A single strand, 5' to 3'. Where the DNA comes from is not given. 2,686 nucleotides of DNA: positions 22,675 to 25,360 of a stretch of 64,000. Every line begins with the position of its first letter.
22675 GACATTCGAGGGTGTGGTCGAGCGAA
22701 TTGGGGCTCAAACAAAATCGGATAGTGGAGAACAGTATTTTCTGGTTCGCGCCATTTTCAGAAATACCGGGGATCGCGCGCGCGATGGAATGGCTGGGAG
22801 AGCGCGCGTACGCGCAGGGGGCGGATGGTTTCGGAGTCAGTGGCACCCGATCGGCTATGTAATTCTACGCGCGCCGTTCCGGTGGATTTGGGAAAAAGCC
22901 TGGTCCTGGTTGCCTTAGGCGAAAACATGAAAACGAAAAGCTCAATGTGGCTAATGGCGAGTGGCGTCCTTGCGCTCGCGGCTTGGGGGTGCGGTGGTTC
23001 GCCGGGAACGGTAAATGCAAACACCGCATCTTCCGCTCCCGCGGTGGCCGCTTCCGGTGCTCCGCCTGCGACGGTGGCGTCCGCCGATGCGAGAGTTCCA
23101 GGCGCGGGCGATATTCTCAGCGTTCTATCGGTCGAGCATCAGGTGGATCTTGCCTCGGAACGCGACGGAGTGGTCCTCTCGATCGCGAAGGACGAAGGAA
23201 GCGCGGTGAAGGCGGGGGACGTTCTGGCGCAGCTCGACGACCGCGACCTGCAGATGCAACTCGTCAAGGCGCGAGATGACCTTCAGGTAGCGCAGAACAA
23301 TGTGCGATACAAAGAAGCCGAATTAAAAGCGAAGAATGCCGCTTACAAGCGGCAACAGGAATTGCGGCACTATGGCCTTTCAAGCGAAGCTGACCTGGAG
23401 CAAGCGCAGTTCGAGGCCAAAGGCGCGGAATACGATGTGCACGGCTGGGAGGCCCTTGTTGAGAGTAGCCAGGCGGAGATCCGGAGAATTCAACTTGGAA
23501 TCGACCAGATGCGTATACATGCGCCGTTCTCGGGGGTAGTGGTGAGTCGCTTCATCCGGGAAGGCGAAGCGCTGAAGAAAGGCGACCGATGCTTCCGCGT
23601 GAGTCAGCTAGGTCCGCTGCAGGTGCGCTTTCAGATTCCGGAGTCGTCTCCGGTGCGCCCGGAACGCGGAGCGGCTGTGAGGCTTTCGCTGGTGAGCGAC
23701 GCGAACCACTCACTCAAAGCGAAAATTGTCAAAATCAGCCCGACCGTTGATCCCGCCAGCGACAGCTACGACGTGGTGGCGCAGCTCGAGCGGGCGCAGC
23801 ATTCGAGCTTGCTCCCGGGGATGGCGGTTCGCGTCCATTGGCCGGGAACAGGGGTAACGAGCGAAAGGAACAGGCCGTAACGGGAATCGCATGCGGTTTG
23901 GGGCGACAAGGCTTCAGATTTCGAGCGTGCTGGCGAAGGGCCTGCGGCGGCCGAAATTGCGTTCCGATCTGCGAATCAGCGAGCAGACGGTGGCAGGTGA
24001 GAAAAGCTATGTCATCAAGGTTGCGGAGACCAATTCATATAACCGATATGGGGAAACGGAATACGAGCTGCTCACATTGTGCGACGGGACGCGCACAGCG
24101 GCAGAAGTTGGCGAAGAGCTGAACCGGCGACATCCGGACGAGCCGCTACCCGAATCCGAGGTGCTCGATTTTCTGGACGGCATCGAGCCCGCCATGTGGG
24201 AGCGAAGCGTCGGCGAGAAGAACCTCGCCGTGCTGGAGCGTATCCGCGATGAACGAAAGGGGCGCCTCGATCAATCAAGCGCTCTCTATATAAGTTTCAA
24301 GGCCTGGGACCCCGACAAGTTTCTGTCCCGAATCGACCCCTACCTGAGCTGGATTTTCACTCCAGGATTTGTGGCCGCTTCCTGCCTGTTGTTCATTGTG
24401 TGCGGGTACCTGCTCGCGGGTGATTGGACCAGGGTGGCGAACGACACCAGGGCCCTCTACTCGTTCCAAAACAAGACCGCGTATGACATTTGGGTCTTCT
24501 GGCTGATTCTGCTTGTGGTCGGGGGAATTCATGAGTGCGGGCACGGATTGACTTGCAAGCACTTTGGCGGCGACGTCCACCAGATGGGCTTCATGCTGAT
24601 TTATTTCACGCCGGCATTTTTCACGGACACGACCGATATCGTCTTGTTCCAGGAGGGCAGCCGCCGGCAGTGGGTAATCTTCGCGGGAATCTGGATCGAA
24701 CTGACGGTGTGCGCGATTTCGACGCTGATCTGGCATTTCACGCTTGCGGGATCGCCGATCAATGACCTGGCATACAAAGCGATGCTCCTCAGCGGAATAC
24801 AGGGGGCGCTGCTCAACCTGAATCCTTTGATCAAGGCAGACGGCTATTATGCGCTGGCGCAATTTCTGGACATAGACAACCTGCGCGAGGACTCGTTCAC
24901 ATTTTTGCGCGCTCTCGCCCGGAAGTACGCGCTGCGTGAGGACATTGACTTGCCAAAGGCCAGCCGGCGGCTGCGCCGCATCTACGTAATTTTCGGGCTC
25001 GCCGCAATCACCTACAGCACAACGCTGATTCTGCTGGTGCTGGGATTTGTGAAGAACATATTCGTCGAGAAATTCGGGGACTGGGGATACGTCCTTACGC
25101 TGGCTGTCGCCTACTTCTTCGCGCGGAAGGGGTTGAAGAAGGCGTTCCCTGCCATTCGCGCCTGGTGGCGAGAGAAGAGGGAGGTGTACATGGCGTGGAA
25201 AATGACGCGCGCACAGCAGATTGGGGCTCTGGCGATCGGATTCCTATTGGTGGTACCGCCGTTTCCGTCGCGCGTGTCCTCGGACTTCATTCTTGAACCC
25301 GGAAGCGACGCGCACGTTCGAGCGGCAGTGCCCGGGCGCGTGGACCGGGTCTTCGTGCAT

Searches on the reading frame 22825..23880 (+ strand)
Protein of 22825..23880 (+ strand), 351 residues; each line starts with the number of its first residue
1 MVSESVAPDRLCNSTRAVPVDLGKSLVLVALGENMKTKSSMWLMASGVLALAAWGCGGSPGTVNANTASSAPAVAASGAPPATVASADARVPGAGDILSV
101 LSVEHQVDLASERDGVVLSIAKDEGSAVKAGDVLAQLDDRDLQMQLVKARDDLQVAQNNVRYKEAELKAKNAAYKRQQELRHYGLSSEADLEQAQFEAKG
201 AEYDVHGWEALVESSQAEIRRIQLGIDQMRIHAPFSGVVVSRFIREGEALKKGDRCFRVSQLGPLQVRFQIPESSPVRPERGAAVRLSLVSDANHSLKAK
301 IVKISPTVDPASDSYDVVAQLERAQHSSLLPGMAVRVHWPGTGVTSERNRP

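Call 6: search_protein_families(library=pfam, proteins=[window:22825-23880:+], max_evalue=0.001)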
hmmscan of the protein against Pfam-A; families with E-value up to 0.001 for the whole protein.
window:22825-23880:+ (351 aa): 4 families
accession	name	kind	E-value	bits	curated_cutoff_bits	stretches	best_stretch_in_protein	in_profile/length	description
PF16576.10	HlyD_D23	-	8.4e-18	64.9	30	1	107-334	20-213/214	Barrel-sandwich domain of CusB or HlyD membrane-fusion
PF13437.12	HlyD_3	-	1.5e-17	64.7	22.2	1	231-332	2-106/106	HlyD family secretion protein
PF00364.28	Biotin_lipoyl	-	3.7e-07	30.3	22.1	0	106-137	42-73/73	Biotin-requiring enzyme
PF13533.13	Biotin_lipoyl_2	-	1e-06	28.8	29.8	0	114-138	8-32/32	Biotin-lipoyl like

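Call 25: search_protein_families(library=ncbifam, proteins=[window:22825-23880:+], max_evalue=0.01)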
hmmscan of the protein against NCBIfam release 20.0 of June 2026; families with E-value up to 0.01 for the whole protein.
window:22825-23880:+ (351 aa): 33 families (the best 25 are shown)
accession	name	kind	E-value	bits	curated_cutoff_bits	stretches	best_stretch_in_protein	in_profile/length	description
TIGR01730.1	RND_mfp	subfamily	1.9e-43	148.7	94.9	1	97-341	17-246/322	efflux RND transporter periplasmic adaptor subunit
TIGR00999.1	8a0102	subfamily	1.9e-23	83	319.3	1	125-342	1-204/271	CzcB/NccB family metal efflux transporter periplasmic adaptor subunit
NF002939.0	PRK03598.1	equivalog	6.1e-18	65.1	393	2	203-308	179-284/332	secretion protein HlyD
NF008589.1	PRK11556.1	equivalog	5e-16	58.6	391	1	69-274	46-240/392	MdtA/MuxA family multidrug efflux RND transporter periplasmic adaptor subunit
TIGR00998.1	8a0101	subfamily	2.4e-15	56.3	390.8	2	106-212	42-138/334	EmrA/EmrK family multidrug efflux transporter periplasmic adaptor subunit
NF007785.0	PRK10476.1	equivalog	3.6e-14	52.4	376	2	187-319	164-298/347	multidrug transporter subunit MdtN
NF033138.2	RND-peri-MexC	equivalog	9.5e-14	51.3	625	1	44-340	10-294/375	MexC family multidrug efflux RND transporter periplasmic adaptor subunit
NF008606.0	PRK11578.1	equivalog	9.3e-13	48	342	1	106-330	61-288/371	macrolide transporter subunit MacA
NF000272.2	OqxA_adapt_sub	exception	2.3e-09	36.7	835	1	36-257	5-204/391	multidrug efflux RND transporter periplasmic adaptor subunit OqxA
NF007132.1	PRK09578.1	equivalog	3.5e-09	35.9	512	1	55-337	24-296/396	MexX/AxyX family multidrug efflux RND transporter periplasmic adaptor subunit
TIGR03794.1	NHLM_micro_HlyD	equivalog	2.2e-08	33.4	156.2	2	89-171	44-127/421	NHLP bacteriocin system secretion protein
NF045904.1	RND-peri-MexE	equivalog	1.5e-07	30.6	714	1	90-250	47-193/390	multidrug efflux RND transporter periplasmic adaptor subunit MexE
NF033834.1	RND_adapt_MexA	exception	5.2e-07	29.1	750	1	44-197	11-154/373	multidrug efflux RND transporter periplasmic adaptor subunit MexA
NF038010.1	ABC_adapt_DarC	equivalog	1.6e-06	27.1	450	1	138-256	136-258/417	darobactin export ABC transporter periplasmic adaptor subunit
TIGR01843.1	type_I_hlyD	subfamily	3e-06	26.5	208.65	1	113-229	50-169/422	HlyD family type I secretion periplasmic adaptor subunit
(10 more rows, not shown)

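Call 91: search_protein_families(library=padloc, proteins=[window:22825-23880:+], max_evalue=0.001)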
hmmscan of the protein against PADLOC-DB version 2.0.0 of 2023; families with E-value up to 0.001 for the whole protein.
window:22825-23880:+ (351 aa): 0 families

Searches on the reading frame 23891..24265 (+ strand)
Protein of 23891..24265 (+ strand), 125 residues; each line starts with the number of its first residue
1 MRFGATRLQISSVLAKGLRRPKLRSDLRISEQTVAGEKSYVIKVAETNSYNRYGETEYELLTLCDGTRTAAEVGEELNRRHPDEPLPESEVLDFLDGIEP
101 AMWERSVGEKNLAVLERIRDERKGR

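Call 56: predict_structure(alignment_id=A6)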
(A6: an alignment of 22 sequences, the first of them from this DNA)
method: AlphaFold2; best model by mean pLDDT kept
length: 125 residues; sequences in the alignment: 22
mean_pLDDT: 77.8   pTM: 0.66
mean pLDDT of the five models: 77.8, 71.7, 70.6, 64.1, 62.7
residues with pLDDT >= 90: 33; 70-90: 55; 50-70: 28; < 50: 9
segments of 3 or more residues with pLDDT < 50: 1-8
pLDDT, mean of each block of 10 residues (from residue 1): 41 55 87 92 87 92 85 91 89 86 71 65 66
secondary structure, 60 per line:
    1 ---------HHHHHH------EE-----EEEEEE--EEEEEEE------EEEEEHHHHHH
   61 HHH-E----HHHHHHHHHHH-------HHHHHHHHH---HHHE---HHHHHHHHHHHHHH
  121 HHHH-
elements in order: H10-15 E29-34 E37-43 E50-54 H55-63 H70-80 H88-96 H107-124

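Call 60: fold_search(model_id=the predicted structure, library=pdb)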
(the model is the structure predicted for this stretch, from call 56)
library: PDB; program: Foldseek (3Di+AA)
matches with E <= 10: 825; with E <= 0.001: 0
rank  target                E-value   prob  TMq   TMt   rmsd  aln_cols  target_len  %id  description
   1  5sxy_MODEL_1_A        2.5e-02  0.99  0.47  0.59   3.2        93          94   18  The solution NMR structure for the PqqD truncation of Methylobacterium extorquens PqqCD representing a functio (released 2017-05-24)
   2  8hci_A                9.7e-02  0.89  0.45  0.24   9.3       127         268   16  Crystal structure of a holoenzyme Fe-free TglHI for Pseudomonas syringae Peptidyl (S) 2-mercaptoglycine biosynthesis (released 2023-08-23)
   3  5v1v_A                1.1e-01  0.97  0.48  0.64   3.9        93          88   12  TbiB1 in Complex with the TbiA(alpha) Leader Peptide (released 2018-09-05)
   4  5v1u_B                1.1e-01  0.89  0.36  0.48   4.4        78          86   13  TbiB1 in Complex with the TbiA(beta) Leader Peptide (released 2018-09-05)
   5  3q6s_C                1.9e-01  0.84  0.22  0.40   6.8        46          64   15  The crystal structure of the heterochromatin protein 1 beta chromoshadow domain complexed with a peptide from Shugoshi (released 2011-12-14)
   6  8hvr_H                1.9e-01  0.44  0.23  0.19  12.8       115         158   16  Cryo-EM structure of AfsR-dependent transcription activation complex with afsS promoter (released 2023-12-27)
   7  5v1u_D                2.9e-01  0.75  0.34  0.46   4.8        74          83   11  TbiB1 in Complex with the TbiA(beta) Leader Peptide (released 2018-09-05)
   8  8hkr_B                2.9e-01  0.69  0.35  0.14   4.1        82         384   17  Crystal Structure of Histone H3 Lysine 79 (H3K79) Methyltransferase Rv2067c from Mycobacterium tuberculosis (released 2023-10-18)
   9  5v1u_C                3.1e-01  0.75  0.34  0.46   4.6        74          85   11  TbiB1 in Complex with the TbiA(beta) Leader Peptide (released 2018-09-05)
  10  5v1u_A                3.1e-01  0.51  0.33  0.43   4.4        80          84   16  TbiB1 in Complex with the TbiA(beta) Leader Peptide (released 2018-09-05)
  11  8roq_N                3.3e-01  0.16  0.21  0.14  10.2        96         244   21  FAdV-C4 Aviadenovirus structure, strain KR5 (released 2025-01-29)
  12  5vw1_B                3.5e-01  0.30  0.22  0.29  10.4        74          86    9  Crystal structure of SpyCas9-sgRNA-AcrIIA4 ternary complex (released 2017-06-28)
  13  6jzv_A                3.7e-01  0.12  0.19  0.18  13.6       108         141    7  Crystal structure of SufU from Bacillus subtilis (released 2020-05-06)
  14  8hkr_A                3.9e-01  0.75  0.36  0.13   5.8        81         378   17  Crystal Structure of Histone H3 Lysine 79 (H3K79) Methyltransferase Rv2067c from Mycobacterium tuberculosis (released 2023-10-18)
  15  6jx3_B                4.2e-01  0.63  0.35  0.47   4.2        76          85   13  Lasso peptide synthetase B1 complexed with the leader peptide (released 2019-06-26)
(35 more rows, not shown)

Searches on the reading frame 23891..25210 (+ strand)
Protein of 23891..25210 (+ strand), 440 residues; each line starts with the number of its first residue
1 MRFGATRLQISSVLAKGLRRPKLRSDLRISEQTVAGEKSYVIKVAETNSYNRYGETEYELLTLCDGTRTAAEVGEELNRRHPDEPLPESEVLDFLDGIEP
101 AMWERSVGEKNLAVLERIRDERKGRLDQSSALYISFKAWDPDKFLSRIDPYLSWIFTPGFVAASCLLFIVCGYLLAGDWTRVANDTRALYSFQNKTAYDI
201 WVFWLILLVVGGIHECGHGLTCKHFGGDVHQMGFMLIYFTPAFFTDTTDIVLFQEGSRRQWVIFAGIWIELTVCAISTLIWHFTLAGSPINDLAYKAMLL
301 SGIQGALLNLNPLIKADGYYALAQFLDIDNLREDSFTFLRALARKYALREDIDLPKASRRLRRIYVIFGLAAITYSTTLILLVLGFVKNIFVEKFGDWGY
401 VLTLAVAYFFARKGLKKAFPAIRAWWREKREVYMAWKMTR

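Call 81: search_protein_representatives(protein=window:23891-25210:+)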
Query: 440 residues. Proteins with E-value up to 0.001 (for the whole library): 9422; up to 1e-10: 5916; up to 1e-30: 1281. The best 150 are listed.
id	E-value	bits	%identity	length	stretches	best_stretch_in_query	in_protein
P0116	9.0e-224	759.7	74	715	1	1-440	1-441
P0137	2.0e-190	649.8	64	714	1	1-440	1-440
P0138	1.8e-109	382.9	71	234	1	1-234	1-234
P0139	4.7e-108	378.3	60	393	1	102-429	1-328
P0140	1.5e-100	353.6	55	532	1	155-440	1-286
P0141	4.5e-87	309.1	37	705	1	22-437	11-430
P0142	3.0e-86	306.4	38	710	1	18-435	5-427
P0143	1.0e-84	301.4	37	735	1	22-436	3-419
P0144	3.6e-82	293.0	35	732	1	19-432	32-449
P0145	2.5e-81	290.2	35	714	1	19-433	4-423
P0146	8.7e-81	288.4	36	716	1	20-411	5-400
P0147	4.4e-80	286.1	34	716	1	31-432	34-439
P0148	1.5e-78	281.1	38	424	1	21-426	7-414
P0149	4.2e-77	276.3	35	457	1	22-436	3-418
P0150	3.0e-76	273.4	34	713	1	21-435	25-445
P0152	4.4e-74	266.3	33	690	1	20-412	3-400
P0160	1.9e-71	257.6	38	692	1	20-407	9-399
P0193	1.9e-64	234.6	37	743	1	20-420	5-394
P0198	2.3e-63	231.0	41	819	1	20-388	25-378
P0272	1.1e-53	199.1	37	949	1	19-383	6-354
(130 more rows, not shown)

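Call 82: list_cluster_members(proteins=[P0141, P0142, P0143, P0144, P0147, P0152, P0160, P0193, P0198, P0272])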
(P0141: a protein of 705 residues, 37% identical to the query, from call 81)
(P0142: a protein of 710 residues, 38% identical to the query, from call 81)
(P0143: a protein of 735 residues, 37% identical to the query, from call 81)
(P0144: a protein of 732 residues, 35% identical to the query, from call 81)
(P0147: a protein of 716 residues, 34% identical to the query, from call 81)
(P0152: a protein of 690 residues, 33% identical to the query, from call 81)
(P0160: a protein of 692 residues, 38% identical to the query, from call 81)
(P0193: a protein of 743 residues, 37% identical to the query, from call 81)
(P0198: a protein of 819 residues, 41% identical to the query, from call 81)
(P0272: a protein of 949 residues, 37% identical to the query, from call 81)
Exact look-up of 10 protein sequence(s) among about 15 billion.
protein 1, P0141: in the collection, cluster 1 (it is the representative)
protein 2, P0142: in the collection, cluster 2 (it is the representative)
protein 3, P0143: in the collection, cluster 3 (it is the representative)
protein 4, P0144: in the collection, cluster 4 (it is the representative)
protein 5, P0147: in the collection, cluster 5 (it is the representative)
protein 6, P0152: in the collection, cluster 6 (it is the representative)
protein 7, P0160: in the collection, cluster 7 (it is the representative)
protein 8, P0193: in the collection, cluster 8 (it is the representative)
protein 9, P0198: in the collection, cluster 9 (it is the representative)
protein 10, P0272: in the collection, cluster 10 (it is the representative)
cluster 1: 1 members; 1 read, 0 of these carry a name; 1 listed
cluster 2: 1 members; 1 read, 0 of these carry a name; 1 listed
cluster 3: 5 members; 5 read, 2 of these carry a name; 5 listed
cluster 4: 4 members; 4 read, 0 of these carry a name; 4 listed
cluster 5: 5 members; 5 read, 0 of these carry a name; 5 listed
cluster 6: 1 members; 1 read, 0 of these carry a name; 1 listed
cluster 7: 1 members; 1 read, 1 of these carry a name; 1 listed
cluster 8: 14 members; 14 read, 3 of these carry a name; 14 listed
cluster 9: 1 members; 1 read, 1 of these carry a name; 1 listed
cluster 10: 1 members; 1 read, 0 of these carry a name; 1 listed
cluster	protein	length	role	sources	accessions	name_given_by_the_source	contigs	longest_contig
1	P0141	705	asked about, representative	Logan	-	-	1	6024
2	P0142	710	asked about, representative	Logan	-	-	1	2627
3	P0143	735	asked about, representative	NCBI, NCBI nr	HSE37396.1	MAG TPA: efflux RND transporter periplasmic adaptor subunit [Blastocatellia bacterium] | efflux RND transporter periplasmic adaptor subunit [Blastocatellia bacterium]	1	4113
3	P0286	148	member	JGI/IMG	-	hypothetical protein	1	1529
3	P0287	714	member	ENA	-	-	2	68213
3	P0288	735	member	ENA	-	-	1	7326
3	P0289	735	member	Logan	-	-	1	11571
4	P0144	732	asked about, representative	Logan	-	-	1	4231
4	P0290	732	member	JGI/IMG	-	-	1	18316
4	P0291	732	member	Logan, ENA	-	-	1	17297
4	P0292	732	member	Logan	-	-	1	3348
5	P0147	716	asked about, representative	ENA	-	-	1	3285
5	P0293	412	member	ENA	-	-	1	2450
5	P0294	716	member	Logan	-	-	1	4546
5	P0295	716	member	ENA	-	-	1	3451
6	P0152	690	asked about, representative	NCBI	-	-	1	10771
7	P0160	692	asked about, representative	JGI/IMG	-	putative peptide zinc metalloprotease protein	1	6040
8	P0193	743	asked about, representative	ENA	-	-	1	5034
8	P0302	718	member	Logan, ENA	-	-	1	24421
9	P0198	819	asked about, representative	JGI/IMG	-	putative peptide zinc metalloprotease protein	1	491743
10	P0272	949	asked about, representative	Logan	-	-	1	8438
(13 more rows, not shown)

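Call 84: find_encoding_contigs(protein=P0198, flank=8000, max_places=2)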
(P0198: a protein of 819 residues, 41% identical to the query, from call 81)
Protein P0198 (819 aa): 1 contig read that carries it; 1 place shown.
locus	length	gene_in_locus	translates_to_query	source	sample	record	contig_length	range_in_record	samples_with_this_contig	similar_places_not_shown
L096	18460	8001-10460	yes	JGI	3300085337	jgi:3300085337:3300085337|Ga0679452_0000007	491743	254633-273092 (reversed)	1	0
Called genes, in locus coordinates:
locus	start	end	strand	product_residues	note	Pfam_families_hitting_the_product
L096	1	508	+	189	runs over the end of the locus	PF00551:Formyl_trans_N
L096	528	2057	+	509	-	PF02142:MGS, PF01808:AICARFT_IMPCHas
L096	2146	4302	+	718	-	PF11028:TMEM260_N, PF28495:TMEM260_2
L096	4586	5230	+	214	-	-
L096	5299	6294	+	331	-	PF13480:Acetyltransf_6, PF02388:FemAB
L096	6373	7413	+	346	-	PF02388:FemAB, PF13480:Acetyltransf_6, PF02388:FemAB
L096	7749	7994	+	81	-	-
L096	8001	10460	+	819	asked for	PF25919:BSH_CusB (faint), PF25954:Beta-barrel_RND_2 (weak)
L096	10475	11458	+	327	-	-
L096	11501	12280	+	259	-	PF06439:3keto-disac_hyd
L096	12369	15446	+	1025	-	PF17789:MG4 (faint), PF02369:Big_1 (faint)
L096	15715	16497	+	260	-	PF00696:AA_kinase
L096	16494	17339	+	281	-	PF00561:Abhydrolase_1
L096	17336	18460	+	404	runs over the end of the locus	PF01053:Cys_Met_Meta_PP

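Call 85: find_encoding_contigs(protein=P0287, flank=8000, max_places=1)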
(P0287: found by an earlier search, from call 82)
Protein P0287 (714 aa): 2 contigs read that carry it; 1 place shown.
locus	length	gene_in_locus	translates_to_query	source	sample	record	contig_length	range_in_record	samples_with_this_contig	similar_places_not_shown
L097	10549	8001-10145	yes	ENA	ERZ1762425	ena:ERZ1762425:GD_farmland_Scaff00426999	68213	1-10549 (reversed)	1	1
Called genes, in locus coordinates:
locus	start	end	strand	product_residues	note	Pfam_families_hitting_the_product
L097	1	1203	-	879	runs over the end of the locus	PF00069:Pkinase, PF01636:APH (faint), PF03109:ABC1 (faint), PF07714:PK_Tyr_Ser-Thr, PF00930:DPPIV_N (faint), PF26549:Tricorn_N, PF26550:Tricorn_2nd, PF26549:Tricorn_N, +1 more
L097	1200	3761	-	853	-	PF00069:Pkinase, PF01636:APH (faint), PF03109:ABC1 (weak), PF07714:PK_Tyr_Ser-Thr, PF26550:Tricorn_2nd (faint), PF07676:PD40 (faint), PF26549:Tricorn_N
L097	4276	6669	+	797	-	PF01590:GAF, PF13185:GAF_2, PF01590:GAF, PF13185:GAF_2, PF01590:GAF, PF13185:GAF_2, PF13492:GAF_3, PF25973:BSH_CzcB, +4 more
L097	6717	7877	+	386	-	PF25919:BSH_CusB (faint), PF25917:BSH_RND (weak), PF25973:BSH_CzcB, PF25967:RND-MFP_C (faint)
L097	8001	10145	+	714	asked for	PF02163:Peptidase_M50 (weak), PF25973:BSH_CzcB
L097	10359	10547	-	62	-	?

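Call 86: find_encoding_contigs(protein=P0302, flank=8000, max_places=1)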
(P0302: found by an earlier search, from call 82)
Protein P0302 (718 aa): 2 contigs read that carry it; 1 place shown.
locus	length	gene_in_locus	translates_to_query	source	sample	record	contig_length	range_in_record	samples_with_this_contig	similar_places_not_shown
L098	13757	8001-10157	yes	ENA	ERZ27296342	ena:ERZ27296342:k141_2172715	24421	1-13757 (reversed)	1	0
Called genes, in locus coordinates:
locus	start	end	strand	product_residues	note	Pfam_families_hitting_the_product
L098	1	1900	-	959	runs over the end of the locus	PF13620:CarboxypepD_reg, PF13715:CarbopepD_reg_2, PF25183:OMP_b-brl_4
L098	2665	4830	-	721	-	PF00884:Sulfatase, PF01663:Phosphodiest, PF16347:SGSH_C, PF21033:RMD1-3, PF13414:TPR_11 (weak), PF13432:TPR_16, PF14559:TPR_19, PF14559:TPR_19, +16 more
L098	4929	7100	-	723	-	PF20094:GWxTD_dom, PF07719:TPR_2 (faint), PF13181:TPR_8 (faint), PF13424:TPR_12 (faint), PF00515:TPR_1 (faint), PF13174:TPR_6 (faint), PF13432:TPR_16 (weak), PF14559:TPR_19 (weak), +1 more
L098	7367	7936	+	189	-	PF04307:YdjM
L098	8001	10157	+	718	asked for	PF02163:Peptidase_M50 (faint), PF25917:BSH_RND, PF25984:BSH_YknX (faint), PF25881:HH_YBHG, PF25954:Beta-barrel_RND_2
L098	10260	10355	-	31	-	-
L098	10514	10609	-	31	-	-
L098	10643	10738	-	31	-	-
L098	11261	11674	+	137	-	PF13183:Fer4_8, PF13237:Fer4_10 (faint), PF13187:Fer4_9, PF13534:Fer4_17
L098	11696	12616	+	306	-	PF02754:CCG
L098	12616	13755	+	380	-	?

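Call 87: find_encoding_contigs(protein=P0290, flank=8000, max_places=1)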
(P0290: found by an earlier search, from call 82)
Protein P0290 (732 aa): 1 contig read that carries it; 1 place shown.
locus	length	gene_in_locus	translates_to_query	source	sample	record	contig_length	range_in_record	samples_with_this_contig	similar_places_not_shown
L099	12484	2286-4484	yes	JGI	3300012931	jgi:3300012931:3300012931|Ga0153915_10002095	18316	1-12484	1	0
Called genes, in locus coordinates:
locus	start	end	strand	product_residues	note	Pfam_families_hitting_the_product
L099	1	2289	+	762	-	?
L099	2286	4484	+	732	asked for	PF02163:Peptidase_M50 (weak), PF25919:BSH_CusB (weak), PF25984:BSH_YknX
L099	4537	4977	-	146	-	-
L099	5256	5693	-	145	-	-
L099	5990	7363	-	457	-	PF00072:Response_reg, PF00158:Sigma54_activat, PF14532:Sigma54_activ_2, PF01078:Mg_chelatase (weak), PF07724:AAA_2 (weak), PF07728:AAA_5, PF25601:AAA_lid_14, PF02954:HTH_8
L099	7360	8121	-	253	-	PF02518:HATPase_c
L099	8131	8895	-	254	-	PF25917:BSH_RND (weak), PF25919:BSH_CusB (weak), PF25973:BSH_CzcB, PF25954:Beta-barrel_RND_2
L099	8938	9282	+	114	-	-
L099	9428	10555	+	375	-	PF14072:DndB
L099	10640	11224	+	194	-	PF04011:LemA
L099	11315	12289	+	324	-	PF01435:Peptidase_M48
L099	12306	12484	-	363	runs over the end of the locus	-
